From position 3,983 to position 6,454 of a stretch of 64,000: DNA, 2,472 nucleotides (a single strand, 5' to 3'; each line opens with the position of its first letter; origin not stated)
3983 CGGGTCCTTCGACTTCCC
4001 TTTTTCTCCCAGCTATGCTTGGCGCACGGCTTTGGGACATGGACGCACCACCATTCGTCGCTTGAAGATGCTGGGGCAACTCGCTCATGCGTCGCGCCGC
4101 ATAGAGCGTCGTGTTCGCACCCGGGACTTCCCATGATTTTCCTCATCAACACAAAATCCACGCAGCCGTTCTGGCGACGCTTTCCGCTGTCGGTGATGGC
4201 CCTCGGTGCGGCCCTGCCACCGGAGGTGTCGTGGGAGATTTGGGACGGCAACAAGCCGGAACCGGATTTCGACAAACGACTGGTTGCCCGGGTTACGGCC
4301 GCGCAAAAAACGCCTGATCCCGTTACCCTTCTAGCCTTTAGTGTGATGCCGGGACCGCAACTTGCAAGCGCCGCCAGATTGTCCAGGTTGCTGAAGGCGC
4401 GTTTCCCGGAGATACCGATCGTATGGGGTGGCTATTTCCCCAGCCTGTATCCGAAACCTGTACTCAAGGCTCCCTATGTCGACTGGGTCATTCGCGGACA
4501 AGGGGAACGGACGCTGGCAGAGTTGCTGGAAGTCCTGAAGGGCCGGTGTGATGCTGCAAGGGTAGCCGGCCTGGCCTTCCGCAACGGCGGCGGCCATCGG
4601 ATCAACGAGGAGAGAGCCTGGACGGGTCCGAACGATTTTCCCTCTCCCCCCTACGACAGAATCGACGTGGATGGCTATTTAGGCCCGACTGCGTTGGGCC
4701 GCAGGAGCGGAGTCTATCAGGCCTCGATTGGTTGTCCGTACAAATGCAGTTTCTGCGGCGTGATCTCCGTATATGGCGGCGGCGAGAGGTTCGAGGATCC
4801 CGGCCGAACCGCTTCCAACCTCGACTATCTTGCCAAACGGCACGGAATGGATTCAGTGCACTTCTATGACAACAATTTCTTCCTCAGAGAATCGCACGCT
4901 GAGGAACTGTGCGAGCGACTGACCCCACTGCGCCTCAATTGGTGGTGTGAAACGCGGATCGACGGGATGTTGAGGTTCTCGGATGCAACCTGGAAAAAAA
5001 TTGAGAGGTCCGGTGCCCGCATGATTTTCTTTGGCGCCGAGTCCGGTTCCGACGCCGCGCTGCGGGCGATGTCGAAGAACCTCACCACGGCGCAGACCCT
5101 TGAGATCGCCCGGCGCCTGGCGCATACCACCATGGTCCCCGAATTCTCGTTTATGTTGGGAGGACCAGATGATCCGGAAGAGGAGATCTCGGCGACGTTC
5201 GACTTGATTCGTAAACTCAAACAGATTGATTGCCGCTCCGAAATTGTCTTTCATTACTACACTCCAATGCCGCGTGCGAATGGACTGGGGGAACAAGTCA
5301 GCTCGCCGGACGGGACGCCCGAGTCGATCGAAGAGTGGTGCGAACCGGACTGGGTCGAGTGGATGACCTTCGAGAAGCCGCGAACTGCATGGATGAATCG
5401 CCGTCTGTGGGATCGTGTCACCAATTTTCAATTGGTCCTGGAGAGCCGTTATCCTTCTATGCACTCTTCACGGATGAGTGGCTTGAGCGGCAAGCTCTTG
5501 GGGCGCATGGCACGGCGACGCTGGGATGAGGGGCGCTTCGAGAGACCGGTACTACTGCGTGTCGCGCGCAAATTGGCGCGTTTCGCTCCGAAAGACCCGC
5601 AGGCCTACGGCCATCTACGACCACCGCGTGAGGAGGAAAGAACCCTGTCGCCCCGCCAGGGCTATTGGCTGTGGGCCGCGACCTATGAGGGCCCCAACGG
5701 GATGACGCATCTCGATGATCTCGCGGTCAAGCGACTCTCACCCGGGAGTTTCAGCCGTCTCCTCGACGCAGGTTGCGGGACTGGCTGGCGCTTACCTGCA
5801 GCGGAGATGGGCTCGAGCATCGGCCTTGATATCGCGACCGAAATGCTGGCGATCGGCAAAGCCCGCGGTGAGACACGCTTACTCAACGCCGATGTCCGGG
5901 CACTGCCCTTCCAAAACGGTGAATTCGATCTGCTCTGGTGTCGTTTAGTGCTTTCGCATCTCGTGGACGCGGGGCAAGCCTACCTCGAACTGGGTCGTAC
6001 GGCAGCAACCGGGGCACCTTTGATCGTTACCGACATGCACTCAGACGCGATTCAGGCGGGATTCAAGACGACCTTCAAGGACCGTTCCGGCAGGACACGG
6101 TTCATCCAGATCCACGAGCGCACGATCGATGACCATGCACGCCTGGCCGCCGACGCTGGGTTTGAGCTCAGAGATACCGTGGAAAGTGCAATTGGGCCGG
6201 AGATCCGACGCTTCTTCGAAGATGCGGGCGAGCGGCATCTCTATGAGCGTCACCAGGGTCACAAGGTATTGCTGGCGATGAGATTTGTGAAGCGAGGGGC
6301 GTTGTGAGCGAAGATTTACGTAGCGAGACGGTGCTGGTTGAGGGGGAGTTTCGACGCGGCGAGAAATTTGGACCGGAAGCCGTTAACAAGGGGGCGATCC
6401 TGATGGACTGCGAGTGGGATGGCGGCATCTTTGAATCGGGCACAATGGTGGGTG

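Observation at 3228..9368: Translationally coupled six-gene operon built around a radical-SAM(B12)-methyltransferase tridomain fusion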

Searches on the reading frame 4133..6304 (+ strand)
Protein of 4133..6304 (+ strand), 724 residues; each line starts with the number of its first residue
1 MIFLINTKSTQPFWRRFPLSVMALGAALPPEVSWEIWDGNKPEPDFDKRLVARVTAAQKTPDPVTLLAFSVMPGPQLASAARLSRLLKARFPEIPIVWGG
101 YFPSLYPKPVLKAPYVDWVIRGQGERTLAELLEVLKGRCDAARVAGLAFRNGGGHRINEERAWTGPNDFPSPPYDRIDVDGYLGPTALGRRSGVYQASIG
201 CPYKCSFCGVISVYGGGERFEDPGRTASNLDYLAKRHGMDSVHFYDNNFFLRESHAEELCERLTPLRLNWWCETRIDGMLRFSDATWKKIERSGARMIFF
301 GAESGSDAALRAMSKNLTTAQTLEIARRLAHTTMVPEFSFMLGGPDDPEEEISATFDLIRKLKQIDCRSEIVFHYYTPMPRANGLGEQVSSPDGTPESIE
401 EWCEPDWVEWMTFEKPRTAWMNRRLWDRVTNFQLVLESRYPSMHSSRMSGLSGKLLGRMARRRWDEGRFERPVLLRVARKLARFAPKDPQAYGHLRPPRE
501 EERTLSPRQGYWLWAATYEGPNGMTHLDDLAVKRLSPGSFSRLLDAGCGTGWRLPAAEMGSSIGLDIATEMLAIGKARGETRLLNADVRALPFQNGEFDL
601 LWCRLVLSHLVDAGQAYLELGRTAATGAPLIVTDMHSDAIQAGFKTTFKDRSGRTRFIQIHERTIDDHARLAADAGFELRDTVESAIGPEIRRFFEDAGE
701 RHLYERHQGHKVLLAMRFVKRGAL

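Call 4: search_protein_families(library=pfam, proteins=[window:4133-6304:+], max_evalue=0.1)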
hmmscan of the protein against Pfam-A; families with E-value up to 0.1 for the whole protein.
window:4133-6304:+ (724 aa): 9 families
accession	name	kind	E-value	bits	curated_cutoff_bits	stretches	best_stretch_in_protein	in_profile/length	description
PF08241.18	Methyltransf_11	-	4.2e-13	50.2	21.2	1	544-628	1-91/95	Methyltransferase domain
PF04055.27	Radical_SAM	-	2.6e-12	47.7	29.5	1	199-359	5-166/166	Radical SAM superfamily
PF02310.24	B12-binding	-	1.8e-11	44.4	32.1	1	65-132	53-121/121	B12 binding domain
PF13649.12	Methyltransf_25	-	3.1e-11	44.3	27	1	544-617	2-86/97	Methyltransferase domain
PF13847.12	Methyltransf_31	-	1.3e-06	28.6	27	1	542-636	6-113/145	Methyltransferase domain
PF08242.18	Methyltransf_12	-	8.1e-05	23.7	30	1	544-624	1-92/98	Methyltransferase domain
PF13489.12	Methyltransf_23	-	0.00011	22.4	27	1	532-680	13-162/164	Methyltransferase domain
PF19864.5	Radical_SAM_N2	-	0.016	15.1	29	1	81-136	73-126/151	Radical SAM proteins, N-terminal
PF01209.24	Ubie_methyltran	-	0.058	13.2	20.1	1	542-635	50-154/233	ubiE/COQ5 methyltransferase family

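Call 5: search_protein_families(library=ncbifam, proteins=[window:4133-6304:+], max_evalue=0.1)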
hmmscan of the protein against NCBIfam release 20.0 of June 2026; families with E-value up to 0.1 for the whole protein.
window:4133-6304:+ (724 aa): 40 families (the best 25 are shown)
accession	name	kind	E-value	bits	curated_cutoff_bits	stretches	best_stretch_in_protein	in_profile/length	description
TIGR02026.1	BchE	equivalog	8.2e-32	110.7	481.35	1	49-382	54-381/497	magnesium-protoporphyrin IX monomethyl ester anaerobic oxidative cyclase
NF050148.1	rSAM_ApyD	equivalog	8.7e-24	83.9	750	1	46-363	58-367/645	RiPP biosynthesis radical SAM protein ApyD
TIGR04072.2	rSAM_ladder_B12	equivalog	3.8e-22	78.5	360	1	84-364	90-351/443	lipid biosynthesis B12-binding/radical SAM protein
TIGR04013.1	B12_SAM_MJ_1487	hypoth_equivalog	4.8e-22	78.3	251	2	296-382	267-351/382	TIGR04013 family B12-binding domain/radical SAM domain-containing protein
TIGR04479.1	bcpD_PhpK_rSAM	subfamily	3.3e-21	75.2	600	1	118-363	174-410/504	PhpK family radical SAM P-methyltransferase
TIGR04385.1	B12_rSAM_cofa1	equivalog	1.2e-20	74.1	450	1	85-368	91-370/438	B12 lower ligand biosynthesis radical SAM protein BzaD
TIGR03975.1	rSAM_ocin_1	subfamily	1.9e-20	72.9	281.85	1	63-374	129-445/606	RiPP maturation radical SAM C-methyltransferase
NF038361.1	rSAM_Sden_1168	equivalog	8.8e-20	70.7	575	1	66-362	143-451/560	Sden_1168 family B12-binding radical SAM P-methyltransferase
TIGR03471.1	HpnJ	equivalog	1.7e-19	70.1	577.6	1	74-364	78-367/472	hopanoid biosynthesis associated radical SAM protein HpnJ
TIGR04367.1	HpnR_B12_rSAM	equivalog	1.4e-16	60.2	650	1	80-332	77-326/490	hopanoid C-3 methylase HpnR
TIGR04014.1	B12_SAM_MJ_0865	equivalog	2.6e-16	59.5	360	2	296-366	270-340/434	methyl-coenzyme M reductase glutamine C-methyltransferase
NF045667.1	MTase_DVU1556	equivalog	1.9e-14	53.6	155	1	527-679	10-162/213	DVU_1556 family methyltransferase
NF033070.1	rSAM_AprD4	equivalog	1.3e-13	50.7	500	1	167-367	171-371/456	AprD4 family radical SAM diol-dehydratase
NF033712.0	B12_rSAM_KedN5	subfamily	2.2e-12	46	700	1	64-263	63-264/624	KedN5 family methylcobalamin-dependent radical SAM C-methyltransferase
NF040542.1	rSAM_RCCLKC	equivalog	1e-11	44.6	450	1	63-352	48-340/423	arsinothricin biosynthesis radical SAM protein ArsL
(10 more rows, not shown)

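Call 11: find_encoding_contigs(protein=window:4133-6304:+, flank=10000, max_places=6)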
Protein window:4133-6304:+ (724 aa): 3 contigs read that carry it; 2 places shown.
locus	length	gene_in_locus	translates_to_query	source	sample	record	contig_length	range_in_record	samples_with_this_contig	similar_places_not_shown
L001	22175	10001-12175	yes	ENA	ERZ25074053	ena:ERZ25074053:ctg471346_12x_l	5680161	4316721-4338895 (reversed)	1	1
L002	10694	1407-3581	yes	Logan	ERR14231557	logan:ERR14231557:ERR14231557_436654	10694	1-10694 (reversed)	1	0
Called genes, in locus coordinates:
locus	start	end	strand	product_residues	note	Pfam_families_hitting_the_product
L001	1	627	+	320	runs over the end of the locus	PF00795:CN_hydrolase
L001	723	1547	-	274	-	PF04199:Cyclase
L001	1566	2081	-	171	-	PF19780:DUF6265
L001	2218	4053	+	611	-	PF01019:G_glu_transpept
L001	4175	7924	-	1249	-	PF18986:DUF5719 (faint), PF07676:PD40 (faint)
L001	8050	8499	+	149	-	-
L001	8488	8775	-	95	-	PF19611:DUF6116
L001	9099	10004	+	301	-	PF00535:Glycos_transf_2 (weak)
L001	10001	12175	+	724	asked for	PF02310:B12-binding, PF04055:Radical_SAM, PF13649:Methyltransf_25, PF13847:Methyltransf_31 (weak), PF08241:Methyltransf_11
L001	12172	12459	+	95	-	-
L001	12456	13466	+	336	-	-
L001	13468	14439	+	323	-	-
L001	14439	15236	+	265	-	PF01209:Ubie_methyltran, PF03848:TehB, PF13489:Methyltransf_23, PF13847:Methyltransf_31, PF08241:Methyltransf_11, PF08242:Methyltransf_12, PF13649:Methyltransf_25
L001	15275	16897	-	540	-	PF04932:Wzy_C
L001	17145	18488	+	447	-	PF02310:B12-binding, PF04055:Radical_SAM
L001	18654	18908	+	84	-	PF02604:PhdYeFM_antitox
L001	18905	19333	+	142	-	PF01850:PIN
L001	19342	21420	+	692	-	PF26550:Tricorn_2nd, PF26549:Tricorn_N, PF26550:Tricorn_2nd, PF26549:Tricorn_N (weak), PF07676:PD40, PF02129:Peptidase_S15, PF00326:Peptidase_S9, PF01738:DLH (weak), +6 more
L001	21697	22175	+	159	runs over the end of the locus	PF09858:DUF2085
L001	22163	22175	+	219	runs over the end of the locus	-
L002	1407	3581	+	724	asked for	PF02310:B12-binding, PF04055:Radical_SAM, PF13649:Methyltransf_25, PF13847:Methyltransf_31 (weak), PF08241:Methyltransf_11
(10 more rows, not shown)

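Call 12: find_homologous_proteins(query=window:4133-6304:+)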
Query window:4133-6304:+ (724 aa): 5676 proteins with E <= 0.001 among 8000 candidates; the best 120 are listed.
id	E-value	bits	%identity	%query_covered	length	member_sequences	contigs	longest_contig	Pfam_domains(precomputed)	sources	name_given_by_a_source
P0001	0.0e+0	1532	90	100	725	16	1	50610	PF13847.13,PF13649.13,PF04055.28,PF08241.19,PF02310.25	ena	-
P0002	0.0e+0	1332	78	100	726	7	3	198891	PF13649.13,PF04055.28,PF08241.19,PF02310.25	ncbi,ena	-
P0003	0.0e+0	1181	70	100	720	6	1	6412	PF13847.13,PF13649.13,PF04055.28,PF08241.19,PF02310.25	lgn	-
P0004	0.0e+0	1176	70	100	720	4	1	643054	PF13847.13,PF13489.13,PF13649.13,PF04055.28,PF08241.19,PF02310.25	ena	-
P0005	0.0e+0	1176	69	100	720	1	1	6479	PF13847.13,PF13649.13,PF04055.28,PF08241.19,PF02310.25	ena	-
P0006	0.0e+0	1165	70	100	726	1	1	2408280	PF13847.13,PF13489.13,PF13649.13,PF04055.28,PF08241.19,PF02310.25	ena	-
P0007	0.0e+0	1125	68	97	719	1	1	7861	PF13847.13,PF13489.13,PF13649.13,PF04055.28,PF08241.19,PF08242.19,PF02310.25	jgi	jgi:radical SAM superfamily enzyme YgiQ (UPF0313 family)/SAM-dependent methyltransferase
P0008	0.0e+0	1071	68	92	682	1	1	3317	PF13847.13,PF13489.13,PF13649.13,PF04055.28,PF08241.19,PF02310.25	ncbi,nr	ncbi:methyltransferase domain-containing protein, partial [bacterium]|nr:methyltransferase domain-co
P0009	3.0e-208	712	61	69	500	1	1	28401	PF04055.28,PF02310.25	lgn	-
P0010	5.7e-203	695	60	69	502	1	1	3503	PF04055.28,PF02310.25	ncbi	-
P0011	1.0e-202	694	58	69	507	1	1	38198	PF04055.28,PF02310.25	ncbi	-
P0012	4.6e-201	688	60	69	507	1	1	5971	PF04055.28,PF02310.25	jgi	-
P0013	7.7e-201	688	60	69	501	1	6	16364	PF04055.28,PF02310.25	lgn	-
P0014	7.5e-200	684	59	69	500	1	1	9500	PF04055.28,PF02310.25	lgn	-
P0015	1.2e-199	684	60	69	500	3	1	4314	PF04055.28,PF02310.25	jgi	-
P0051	1.1e-190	654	59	69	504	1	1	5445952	PF04055.28,PF02310.25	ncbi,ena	-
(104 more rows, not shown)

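Call 13: find_encoding_contigs(protein=P0002, flank=10000, max_places=2)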
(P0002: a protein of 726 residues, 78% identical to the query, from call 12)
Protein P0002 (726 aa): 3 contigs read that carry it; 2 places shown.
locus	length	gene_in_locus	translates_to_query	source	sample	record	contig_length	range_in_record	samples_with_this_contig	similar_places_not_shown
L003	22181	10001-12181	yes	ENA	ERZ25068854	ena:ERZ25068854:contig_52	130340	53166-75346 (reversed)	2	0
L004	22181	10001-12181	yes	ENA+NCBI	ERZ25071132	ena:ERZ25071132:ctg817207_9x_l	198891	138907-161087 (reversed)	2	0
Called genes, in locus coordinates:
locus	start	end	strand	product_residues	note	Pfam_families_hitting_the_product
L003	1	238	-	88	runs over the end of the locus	-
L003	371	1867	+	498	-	PF00665:rve (weak), PF13683:rve_3, PF22483:Mu-transpos_C_2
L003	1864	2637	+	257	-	PF01695:IstB_IS21, PF00308:Bac_DnaA (weak)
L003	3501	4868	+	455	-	PF01835:MG2, PF07703:A2M_BRD (faint), PF17791:MG3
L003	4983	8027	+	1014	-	PF00207:A2M, PF07678:TED_complement, PF07677:A2M_recep, PF01833:TIG (weak)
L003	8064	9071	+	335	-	-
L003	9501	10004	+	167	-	-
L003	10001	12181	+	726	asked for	PF02310:B12-binding, PF04055:Radical_SAM, PF08241:Methyltransf_11, PF13649:Methyltransf_25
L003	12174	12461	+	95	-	-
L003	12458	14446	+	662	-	-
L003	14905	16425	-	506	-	PF00144:Beta-lactamase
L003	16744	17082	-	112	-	PF03091:CutA1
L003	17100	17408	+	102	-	PF04977:DivIC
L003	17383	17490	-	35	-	-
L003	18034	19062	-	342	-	PF00155:Aminotran_1_2 (weak), PF01212:Beta_elim_lyase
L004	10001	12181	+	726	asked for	PF02310:B12-binding, PF04055:Radical_SAM, PF08241:Methyltransf_11, PF13649:Methyltransf_25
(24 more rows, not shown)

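Call 14: find_encoding_contigs(protein=P0006, flank=10000, max_places=2)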
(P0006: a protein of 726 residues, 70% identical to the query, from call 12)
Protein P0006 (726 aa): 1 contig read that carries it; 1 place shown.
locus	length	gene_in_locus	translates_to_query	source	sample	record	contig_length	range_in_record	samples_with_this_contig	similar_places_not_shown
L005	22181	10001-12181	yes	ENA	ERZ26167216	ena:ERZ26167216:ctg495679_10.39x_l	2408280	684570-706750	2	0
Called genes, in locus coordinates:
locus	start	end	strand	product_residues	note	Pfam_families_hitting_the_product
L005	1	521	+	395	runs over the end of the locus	PF13473:Cupredoxin_1, PF00116:COX2, PF19089:DUF5777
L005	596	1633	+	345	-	PF13439:Glyco_transf_4, PF20706:GT4-conflict (weak), PF00534:Glycos_transf_1, PF13692:Glyco_trans_1_4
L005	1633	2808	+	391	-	PF00534:Glycos_transf_1, PF13692:Glyco_trans_1_4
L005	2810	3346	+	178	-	-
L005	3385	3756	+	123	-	-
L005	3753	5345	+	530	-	PF02310:B12-binding (weak), PF04055:Radical_SAM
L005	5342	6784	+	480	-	PF02310:B12-binding, PF04055:Radical_SAM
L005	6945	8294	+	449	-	PF02310:B12-binding, PF04055:Radical_SAM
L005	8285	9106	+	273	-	PF13489:Methyltransf_23, PF13847:Methyltransf_31 (weak), PF08241:Methyltransf_11, PF08242:Methyltransf_12, PF13649:Methyltransf_25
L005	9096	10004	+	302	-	PF00535:Glycos_transf_2 (faint)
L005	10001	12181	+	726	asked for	PF02310:B12-binding, PF04055:Radical_SAM, PF13489:Methyltransf_23 (weak), PF08241:Methyltransf_11, PF13649:Methyltransf_25, PF13847:Methyltransf_31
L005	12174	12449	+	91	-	-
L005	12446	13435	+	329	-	-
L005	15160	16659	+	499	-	PF00665:rve (weak), PF13683:rve_3 (weak), PF22483:Mu-transpos_C_2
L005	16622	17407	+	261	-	PF01695:IstB_IS21, PF13481:AAA_25 (weak), PF00004:AAA (weak), PF13401:AAA_22 (faint)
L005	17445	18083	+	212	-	-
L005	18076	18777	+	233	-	PF13489:Methyltransf_23, PF13649:Methyltransf_25, PF13847:Methyltransf_31 (weak), PF08241:Methyltransf_11, PF08242:Methyltransf_12 (weak)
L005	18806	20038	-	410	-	PF16822:ALGX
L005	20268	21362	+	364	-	PF05050:Methyltransf_21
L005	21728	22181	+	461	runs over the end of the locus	PF00144:Beta-lactamase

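Call 15: find_encoding_contigs(protein=P0051, flank=10000, max_places=2)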
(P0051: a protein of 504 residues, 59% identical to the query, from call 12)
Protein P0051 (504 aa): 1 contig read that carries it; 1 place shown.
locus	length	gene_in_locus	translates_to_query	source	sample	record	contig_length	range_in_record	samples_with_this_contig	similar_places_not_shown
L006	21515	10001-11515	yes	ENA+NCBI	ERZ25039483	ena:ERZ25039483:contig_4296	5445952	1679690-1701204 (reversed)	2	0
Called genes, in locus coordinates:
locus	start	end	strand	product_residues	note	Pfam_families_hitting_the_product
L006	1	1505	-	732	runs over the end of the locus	PF13807:GNVR (weak)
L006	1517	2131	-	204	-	PF02563:Poly_export, PF10531:SLBB, PF22461:SLBB_2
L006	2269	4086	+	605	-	PF00005:ABC_tran, PF13304:AAA_21 (faint)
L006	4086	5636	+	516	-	PF14052:Caps_assemb_Wzi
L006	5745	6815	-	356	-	PF27840:ScmC (weak)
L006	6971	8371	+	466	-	PF02310:B12-binding, PF04055:Radical_SAM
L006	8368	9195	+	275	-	PF13489:Methyltransf_23 (faint), PF08241:Methyltransf_11, PF08242:Methyltransf_12, PF13649:Methyltransf_25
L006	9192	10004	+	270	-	PF13489:Methyltransf_23, PF13649:Methyltransf_25, PF13847:Methyltransf_31, PF08241:Methyltransf_11, PF08242:Methyltransf_12 (weak)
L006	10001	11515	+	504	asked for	PF02310:B12-binding, PF04055:Radical_SAM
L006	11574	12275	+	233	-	PF13489:Methyltransf_23, PF13847:Methyltransf_31, PF08241:Methyltransf_11, PF08242:Methyltransf_12, PF13649:Methyltransf_25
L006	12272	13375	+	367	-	PF07969:Amidohydro_3 (weak), PF01979:Amidohydro_1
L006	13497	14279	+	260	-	PF13428:TPR_14 (faint), PF00034:Cytochrom_C, PF13442:Cytochrome_CBB3 (weak), PF13176:TPR_7 (faint), PF00515:TPR_1 (weak), PF07719:TPR_2, PF13181:TPR_8 (weak)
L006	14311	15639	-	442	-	PF14907:NTP_transf_5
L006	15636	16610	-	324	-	-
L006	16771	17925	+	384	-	PF00127:Copper-bind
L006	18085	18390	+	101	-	PF00127:Copper-bind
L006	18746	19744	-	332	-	PF13338:AbiEi_4, PF18741:MTES_1575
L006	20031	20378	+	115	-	PF03551:PadR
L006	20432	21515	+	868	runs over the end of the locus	PF12704:MacB_PCD, PF02687:FtsX, PF12704:MacB_PCD, PF02687:FtsX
